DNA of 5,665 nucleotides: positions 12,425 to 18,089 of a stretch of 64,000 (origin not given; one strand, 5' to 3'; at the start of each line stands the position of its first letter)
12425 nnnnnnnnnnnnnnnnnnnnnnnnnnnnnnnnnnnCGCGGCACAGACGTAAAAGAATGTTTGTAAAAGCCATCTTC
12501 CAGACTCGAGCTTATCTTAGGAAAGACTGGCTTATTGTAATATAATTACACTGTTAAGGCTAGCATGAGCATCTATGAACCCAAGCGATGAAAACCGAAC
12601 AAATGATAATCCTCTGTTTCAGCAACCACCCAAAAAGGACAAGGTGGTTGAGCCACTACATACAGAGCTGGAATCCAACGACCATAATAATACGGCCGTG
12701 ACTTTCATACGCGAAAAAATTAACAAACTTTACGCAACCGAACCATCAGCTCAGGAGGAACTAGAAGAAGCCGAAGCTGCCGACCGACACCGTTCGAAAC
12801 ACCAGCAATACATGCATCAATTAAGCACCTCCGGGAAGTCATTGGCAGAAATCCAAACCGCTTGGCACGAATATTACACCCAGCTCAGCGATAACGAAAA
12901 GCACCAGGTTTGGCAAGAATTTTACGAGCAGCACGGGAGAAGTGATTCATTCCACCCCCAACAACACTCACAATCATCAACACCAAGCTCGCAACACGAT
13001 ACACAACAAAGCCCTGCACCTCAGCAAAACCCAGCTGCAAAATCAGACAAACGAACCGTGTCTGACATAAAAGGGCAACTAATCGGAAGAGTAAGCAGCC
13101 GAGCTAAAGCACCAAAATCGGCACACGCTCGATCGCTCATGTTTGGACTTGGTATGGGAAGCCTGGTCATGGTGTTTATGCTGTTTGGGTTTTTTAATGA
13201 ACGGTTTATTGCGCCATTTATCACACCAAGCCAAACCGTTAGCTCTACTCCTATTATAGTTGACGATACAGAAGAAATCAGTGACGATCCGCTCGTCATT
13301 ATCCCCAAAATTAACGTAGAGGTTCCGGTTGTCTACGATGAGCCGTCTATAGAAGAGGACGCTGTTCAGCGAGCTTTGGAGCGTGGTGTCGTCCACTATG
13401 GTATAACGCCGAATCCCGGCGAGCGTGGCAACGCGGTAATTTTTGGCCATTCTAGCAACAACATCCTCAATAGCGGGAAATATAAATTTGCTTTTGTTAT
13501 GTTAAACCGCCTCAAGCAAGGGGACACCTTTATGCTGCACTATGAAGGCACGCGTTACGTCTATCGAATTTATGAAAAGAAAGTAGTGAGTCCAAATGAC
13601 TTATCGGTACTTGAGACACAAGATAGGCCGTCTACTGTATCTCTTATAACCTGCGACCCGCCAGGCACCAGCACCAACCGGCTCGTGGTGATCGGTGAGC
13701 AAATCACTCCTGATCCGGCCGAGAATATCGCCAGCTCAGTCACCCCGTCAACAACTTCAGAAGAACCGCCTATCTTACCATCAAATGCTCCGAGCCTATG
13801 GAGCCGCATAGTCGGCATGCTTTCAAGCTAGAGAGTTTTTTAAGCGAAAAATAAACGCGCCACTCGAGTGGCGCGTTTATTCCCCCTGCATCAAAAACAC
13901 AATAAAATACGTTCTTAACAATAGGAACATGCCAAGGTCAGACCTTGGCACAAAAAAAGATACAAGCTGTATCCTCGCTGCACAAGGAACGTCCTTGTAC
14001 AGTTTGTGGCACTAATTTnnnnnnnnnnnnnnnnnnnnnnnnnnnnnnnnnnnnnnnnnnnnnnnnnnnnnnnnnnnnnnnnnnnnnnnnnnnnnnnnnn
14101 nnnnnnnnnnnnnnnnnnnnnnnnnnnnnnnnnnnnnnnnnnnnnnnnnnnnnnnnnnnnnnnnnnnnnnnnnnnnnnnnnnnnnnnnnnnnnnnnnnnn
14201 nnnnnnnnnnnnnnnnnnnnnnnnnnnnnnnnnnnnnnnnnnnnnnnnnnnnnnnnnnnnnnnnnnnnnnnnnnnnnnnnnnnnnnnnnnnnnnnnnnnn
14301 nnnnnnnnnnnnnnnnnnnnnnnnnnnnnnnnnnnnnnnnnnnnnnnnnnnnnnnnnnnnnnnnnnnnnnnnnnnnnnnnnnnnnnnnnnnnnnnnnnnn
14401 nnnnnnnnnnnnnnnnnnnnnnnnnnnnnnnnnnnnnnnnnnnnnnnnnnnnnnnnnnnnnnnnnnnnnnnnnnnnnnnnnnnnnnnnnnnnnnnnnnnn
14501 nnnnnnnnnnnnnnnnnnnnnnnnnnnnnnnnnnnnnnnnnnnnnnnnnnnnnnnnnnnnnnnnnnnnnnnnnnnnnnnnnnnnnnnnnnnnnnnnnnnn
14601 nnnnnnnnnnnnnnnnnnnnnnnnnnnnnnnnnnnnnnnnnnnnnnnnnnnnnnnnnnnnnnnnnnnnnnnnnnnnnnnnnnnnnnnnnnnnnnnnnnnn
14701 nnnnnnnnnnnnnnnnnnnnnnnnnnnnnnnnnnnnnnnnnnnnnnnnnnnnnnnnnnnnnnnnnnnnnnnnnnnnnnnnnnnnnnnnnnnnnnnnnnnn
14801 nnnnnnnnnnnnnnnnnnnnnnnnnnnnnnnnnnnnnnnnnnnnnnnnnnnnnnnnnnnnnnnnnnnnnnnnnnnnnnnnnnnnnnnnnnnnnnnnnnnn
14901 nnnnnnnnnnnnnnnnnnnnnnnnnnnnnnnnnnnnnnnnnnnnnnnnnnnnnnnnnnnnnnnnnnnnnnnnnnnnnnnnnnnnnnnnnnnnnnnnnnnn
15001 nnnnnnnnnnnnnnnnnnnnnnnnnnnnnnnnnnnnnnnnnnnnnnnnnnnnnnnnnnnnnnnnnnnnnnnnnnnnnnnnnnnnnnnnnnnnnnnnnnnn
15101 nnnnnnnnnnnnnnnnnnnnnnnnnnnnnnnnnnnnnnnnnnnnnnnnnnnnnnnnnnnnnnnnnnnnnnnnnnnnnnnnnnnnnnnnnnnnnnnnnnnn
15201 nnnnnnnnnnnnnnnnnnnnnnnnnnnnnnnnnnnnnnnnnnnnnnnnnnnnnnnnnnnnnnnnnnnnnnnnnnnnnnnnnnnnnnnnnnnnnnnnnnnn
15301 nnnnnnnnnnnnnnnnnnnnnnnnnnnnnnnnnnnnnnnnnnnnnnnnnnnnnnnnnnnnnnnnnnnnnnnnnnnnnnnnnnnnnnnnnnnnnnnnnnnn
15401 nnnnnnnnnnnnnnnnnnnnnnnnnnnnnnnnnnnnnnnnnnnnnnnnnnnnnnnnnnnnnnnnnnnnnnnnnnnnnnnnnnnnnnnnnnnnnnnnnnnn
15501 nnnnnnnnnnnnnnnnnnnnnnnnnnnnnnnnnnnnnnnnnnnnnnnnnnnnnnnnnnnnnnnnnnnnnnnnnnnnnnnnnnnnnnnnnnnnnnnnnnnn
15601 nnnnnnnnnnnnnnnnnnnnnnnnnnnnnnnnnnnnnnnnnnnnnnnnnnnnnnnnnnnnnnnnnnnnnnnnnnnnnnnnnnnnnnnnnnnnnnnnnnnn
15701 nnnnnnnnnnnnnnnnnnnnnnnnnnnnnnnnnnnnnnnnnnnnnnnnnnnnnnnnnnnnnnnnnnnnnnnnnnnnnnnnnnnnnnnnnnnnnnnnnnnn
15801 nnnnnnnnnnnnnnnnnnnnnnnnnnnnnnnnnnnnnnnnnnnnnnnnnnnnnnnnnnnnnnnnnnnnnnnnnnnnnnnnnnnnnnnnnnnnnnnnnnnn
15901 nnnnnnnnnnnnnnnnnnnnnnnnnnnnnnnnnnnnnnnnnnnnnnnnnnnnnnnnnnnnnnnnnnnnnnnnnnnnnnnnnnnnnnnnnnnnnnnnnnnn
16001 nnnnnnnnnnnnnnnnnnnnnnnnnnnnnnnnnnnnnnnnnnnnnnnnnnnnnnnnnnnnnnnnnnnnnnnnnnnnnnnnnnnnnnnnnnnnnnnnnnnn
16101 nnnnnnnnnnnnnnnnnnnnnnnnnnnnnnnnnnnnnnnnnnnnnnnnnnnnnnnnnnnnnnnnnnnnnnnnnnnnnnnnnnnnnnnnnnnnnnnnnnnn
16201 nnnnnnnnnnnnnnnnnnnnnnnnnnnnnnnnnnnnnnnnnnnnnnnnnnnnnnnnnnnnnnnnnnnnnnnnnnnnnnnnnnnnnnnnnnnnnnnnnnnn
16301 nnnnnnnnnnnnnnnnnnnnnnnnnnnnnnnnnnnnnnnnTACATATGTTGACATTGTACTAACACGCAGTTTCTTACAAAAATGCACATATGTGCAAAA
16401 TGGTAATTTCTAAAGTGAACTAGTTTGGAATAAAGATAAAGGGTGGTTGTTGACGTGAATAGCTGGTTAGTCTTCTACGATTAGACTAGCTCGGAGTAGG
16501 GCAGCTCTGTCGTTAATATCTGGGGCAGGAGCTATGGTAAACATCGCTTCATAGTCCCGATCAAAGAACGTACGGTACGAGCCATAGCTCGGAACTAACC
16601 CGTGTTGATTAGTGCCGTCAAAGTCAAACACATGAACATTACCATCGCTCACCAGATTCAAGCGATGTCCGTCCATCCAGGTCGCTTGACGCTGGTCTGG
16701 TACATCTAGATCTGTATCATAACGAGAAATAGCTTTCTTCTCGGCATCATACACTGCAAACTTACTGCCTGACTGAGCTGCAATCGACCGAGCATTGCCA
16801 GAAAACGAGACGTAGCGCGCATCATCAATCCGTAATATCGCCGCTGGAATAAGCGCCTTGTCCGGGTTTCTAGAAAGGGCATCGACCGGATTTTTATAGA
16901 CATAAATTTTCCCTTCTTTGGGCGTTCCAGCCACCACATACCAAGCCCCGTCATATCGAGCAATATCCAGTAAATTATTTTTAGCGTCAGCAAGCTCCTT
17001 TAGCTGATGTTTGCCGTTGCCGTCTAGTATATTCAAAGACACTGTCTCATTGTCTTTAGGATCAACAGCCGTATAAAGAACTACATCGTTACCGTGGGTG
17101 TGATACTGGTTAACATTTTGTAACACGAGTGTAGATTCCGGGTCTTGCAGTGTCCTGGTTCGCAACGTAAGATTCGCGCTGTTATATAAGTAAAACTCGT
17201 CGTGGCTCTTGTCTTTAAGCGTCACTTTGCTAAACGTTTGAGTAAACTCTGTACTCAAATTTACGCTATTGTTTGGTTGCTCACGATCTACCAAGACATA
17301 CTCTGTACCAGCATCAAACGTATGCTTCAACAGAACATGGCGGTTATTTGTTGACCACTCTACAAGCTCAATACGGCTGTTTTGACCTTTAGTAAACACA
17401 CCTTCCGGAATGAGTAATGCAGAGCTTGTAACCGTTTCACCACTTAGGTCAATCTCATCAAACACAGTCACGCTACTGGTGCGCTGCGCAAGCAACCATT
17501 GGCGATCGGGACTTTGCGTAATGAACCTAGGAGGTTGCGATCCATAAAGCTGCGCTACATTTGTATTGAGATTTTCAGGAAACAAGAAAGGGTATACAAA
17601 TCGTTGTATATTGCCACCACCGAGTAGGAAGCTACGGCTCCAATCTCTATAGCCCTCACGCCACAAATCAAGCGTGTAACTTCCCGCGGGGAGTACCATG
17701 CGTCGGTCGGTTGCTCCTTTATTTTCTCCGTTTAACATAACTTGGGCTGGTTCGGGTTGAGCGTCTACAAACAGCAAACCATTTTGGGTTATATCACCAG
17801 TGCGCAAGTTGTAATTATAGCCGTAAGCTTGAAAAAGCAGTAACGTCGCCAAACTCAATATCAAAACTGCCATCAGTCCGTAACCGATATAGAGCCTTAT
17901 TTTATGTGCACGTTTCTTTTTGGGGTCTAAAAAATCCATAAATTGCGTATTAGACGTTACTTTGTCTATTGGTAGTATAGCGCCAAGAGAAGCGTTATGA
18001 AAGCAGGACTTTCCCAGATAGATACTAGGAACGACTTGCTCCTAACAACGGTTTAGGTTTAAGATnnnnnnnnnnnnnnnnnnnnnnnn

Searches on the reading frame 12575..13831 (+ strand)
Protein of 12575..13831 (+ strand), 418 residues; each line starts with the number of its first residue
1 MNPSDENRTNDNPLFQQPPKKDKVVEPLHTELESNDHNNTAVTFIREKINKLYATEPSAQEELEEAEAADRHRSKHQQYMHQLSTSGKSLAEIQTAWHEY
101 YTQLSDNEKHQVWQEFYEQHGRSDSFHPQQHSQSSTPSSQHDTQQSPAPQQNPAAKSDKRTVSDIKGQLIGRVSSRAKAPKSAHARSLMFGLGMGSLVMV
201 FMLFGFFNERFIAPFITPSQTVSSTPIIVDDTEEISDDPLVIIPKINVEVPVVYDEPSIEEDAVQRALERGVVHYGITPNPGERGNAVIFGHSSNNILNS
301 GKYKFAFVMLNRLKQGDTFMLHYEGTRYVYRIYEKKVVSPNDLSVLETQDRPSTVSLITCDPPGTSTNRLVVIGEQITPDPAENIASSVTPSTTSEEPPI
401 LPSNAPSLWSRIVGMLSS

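Call 56: search_protein_families(library=pfam, proteins=[window:12575-13831:+], max_evalue=0.001)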
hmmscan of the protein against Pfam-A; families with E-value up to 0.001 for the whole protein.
window:12575-13831:+ (418 aa): 1 family
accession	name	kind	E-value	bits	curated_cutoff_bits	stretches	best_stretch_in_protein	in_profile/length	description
PF04203.18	Sortase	-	3.9e-25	88.4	26.6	1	243-375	3-123/125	Sortase domain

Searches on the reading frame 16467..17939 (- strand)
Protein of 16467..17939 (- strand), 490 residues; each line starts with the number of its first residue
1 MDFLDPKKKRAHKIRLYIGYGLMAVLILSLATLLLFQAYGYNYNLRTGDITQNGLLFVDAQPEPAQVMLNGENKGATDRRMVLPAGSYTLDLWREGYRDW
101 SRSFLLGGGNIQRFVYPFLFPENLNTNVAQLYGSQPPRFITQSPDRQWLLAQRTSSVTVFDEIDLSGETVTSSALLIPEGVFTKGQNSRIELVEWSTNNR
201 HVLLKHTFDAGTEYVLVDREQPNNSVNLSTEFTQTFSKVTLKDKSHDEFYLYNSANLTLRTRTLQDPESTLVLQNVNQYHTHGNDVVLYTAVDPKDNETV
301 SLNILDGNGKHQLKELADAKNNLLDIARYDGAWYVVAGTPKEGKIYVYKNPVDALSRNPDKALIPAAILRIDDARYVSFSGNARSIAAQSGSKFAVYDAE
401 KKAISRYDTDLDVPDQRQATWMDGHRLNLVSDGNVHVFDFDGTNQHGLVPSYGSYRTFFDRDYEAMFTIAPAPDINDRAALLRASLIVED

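Call 56: search_protein_families(library=pfam, proteins=[window:16467-17939:-], max_evalue=0.001)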
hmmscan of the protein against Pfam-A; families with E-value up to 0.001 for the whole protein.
window:16467-17939:- (490 aa): 1 family
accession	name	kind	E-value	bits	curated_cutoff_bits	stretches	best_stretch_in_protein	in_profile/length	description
PF08308.17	PEGA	-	7.9e-10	38.9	20.8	1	54-106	2-55/71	PEGA domain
